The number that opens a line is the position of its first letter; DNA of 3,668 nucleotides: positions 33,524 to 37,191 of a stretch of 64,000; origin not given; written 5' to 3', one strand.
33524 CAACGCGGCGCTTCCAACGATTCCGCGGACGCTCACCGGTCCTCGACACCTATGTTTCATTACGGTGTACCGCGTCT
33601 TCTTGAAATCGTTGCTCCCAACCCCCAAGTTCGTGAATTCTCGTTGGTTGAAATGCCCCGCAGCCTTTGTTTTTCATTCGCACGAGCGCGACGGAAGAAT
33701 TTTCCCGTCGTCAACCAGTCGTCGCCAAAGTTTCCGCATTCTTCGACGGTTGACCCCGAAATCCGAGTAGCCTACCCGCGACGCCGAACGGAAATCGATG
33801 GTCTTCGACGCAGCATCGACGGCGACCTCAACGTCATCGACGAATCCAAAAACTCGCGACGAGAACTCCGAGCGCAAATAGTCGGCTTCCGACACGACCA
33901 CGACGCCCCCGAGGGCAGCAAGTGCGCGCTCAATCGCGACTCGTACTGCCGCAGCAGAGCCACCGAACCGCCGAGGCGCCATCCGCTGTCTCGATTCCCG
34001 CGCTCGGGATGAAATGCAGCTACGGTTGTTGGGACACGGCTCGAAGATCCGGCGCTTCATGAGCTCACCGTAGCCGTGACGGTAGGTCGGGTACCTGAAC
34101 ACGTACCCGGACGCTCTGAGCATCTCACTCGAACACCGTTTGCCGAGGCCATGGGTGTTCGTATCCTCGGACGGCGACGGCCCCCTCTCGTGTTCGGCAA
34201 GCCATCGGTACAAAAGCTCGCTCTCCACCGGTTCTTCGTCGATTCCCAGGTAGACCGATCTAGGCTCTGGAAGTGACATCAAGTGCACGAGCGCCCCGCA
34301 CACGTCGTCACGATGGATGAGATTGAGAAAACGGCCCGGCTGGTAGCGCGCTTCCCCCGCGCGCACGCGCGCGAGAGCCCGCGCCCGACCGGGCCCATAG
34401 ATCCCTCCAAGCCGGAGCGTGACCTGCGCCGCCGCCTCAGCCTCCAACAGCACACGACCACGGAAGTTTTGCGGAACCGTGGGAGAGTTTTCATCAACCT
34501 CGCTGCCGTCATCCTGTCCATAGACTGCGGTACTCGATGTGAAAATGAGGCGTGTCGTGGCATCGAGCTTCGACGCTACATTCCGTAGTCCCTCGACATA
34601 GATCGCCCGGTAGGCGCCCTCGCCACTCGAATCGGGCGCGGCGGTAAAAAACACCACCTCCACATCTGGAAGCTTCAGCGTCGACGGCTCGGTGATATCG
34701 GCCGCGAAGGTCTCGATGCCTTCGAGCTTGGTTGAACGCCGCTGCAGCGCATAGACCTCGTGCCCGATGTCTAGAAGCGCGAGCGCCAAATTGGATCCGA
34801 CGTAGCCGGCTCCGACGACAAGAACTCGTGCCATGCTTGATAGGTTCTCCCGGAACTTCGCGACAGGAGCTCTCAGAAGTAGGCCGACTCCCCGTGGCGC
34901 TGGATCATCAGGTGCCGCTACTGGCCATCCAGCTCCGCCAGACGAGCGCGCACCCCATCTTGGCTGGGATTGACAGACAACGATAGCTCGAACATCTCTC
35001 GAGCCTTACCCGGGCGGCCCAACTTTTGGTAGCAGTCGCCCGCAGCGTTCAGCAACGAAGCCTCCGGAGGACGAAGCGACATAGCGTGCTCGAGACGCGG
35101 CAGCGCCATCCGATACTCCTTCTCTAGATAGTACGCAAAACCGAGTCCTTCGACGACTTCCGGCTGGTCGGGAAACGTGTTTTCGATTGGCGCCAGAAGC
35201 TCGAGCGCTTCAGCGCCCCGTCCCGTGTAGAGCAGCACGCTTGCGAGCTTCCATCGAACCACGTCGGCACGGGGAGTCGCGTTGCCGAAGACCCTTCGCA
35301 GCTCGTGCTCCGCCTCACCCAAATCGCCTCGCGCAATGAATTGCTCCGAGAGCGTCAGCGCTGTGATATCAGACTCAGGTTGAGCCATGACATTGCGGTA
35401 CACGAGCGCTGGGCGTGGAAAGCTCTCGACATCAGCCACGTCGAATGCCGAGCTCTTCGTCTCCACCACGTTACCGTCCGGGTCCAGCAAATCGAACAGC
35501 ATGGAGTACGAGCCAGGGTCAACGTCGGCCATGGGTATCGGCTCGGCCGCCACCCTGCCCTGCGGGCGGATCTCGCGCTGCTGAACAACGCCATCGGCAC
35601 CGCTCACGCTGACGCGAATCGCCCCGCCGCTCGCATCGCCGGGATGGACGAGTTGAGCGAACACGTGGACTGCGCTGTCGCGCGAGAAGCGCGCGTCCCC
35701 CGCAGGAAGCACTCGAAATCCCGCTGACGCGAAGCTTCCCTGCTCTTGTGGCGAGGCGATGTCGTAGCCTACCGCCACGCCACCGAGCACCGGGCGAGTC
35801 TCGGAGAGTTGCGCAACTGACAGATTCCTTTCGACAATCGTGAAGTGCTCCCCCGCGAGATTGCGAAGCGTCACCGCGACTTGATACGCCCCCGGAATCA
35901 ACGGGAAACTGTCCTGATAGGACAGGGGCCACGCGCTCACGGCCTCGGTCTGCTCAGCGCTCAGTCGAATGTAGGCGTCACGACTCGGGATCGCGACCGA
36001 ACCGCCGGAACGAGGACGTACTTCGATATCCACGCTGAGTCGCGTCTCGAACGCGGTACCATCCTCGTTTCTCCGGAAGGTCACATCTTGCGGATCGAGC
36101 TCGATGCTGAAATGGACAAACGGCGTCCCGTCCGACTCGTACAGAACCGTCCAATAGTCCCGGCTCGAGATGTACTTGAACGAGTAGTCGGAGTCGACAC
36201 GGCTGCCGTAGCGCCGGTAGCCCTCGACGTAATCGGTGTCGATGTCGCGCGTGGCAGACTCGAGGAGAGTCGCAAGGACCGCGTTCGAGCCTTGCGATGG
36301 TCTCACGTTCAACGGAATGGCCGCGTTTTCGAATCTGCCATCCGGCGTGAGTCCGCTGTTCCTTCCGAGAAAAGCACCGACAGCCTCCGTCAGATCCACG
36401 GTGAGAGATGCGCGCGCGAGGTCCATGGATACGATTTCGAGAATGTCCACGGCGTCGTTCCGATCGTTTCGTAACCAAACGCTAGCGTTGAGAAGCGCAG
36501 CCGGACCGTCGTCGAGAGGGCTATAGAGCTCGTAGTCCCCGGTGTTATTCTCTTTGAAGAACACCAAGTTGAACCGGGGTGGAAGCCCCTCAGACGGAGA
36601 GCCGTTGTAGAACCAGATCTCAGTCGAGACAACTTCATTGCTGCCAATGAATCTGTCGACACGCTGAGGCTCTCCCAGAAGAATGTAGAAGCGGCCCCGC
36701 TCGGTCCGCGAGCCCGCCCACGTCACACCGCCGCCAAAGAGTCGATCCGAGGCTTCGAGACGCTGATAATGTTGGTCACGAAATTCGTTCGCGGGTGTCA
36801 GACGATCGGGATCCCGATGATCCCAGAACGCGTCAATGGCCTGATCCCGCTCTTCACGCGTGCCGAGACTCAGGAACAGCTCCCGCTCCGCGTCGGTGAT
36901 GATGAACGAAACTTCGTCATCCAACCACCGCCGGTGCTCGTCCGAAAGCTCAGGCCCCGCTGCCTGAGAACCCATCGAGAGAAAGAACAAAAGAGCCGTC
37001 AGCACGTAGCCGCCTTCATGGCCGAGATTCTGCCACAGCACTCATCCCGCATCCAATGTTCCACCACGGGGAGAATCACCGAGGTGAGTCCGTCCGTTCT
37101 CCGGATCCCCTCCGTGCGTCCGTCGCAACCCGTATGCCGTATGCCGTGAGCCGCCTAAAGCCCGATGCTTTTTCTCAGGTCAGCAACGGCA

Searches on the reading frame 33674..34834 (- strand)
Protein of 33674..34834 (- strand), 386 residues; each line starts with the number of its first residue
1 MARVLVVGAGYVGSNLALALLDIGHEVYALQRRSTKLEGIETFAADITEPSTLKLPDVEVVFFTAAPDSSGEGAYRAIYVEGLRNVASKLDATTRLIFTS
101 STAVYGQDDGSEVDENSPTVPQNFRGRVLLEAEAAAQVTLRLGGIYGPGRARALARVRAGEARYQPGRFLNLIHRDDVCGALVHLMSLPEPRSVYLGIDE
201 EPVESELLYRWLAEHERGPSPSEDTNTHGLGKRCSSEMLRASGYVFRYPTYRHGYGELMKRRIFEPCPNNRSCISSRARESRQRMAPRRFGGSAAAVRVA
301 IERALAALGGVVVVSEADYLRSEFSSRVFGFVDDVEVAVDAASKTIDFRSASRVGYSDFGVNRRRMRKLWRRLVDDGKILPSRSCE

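Call 28: search_protein_families(library=pfam, proteins=[window:33674-34834:-], max_evalue=0.0001)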
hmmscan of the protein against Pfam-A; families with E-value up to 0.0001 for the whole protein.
window:33674-34834:- (386 aa): 6 families
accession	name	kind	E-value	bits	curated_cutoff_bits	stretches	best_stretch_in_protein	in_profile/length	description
PF07386.16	DUF1499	-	3e-28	99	22.6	1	265-373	3-114/114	Protein of unknown function (DUF1499)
PF01370.27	Epimerase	-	6.8e-11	42.5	20.9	1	4-123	1-140/240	NAD dependent epimerase/dehydratase family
PF16363.11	GDP_Man_Dehyd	-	1.5e-06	28.3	27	0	8-43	5-42/332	GDP-mannose 4,6 dehydratase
PF07992.20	Pyr_redox_2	-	5e-06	26.6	26.1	1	2-73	143-213/291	Pyridine nucleotide-disulphide oxidoreductase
PF04321.23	RmlD_sub_bind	-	5.6e-06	26.1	27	1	3-147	2-153/287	RmlD substrate binding domain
PF00070.33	Pyr_redox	-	8.5e-06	26.6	22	1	3-62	1-59/82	Pyridine nucleotide-disulphide oxidoreductase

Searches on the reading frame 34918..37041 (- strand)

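Call 28: search_protein_families(library=pfam, proteins=[window:34918-37041:-], max_evalue=0.0001)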
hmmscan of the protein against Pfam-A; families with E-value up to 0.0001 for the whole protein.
window:34918-37041:- (707 aa): 8 families
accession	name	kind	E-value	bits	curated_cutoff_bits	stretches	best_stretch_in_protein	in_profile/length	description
PF14559.12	TPR_19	-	2.7e-10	40.9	25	0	569-629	2-61/68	Tetratricopeptide repeat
PF20094.4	GWxTD_dom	-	9.7e-10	38.9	26.9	1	40-167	33-145/172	GWxTD domain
PF13428.12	TPR_14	-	2.4e-09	37.4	23.5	0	663-704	3-44/44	Tetratricopeptide repeat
PF07719.23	TPR_2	-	5.1e-08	32.9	27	0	662-693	2-33/34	Tetratricopeptide repeat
PF13424.12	TPR_12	-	5.8e-08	33.3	30.1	1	632-690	8-74/77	Tetratricopeptide repeat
PF09976.15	TPR_21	-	7.4e-07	29.5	25.5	0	557-620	75-140/193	Tetratricopeptide repeat-like domain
PF00515.34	TPR_1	-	3.6e-05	23.8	27.8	0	665-693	5-33/34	Tetratricopeptide repeat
PF13181.12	TPR_8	-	9.7e-05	22.7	25.7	0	662-693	2-33/34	Tetratricopeptide repeat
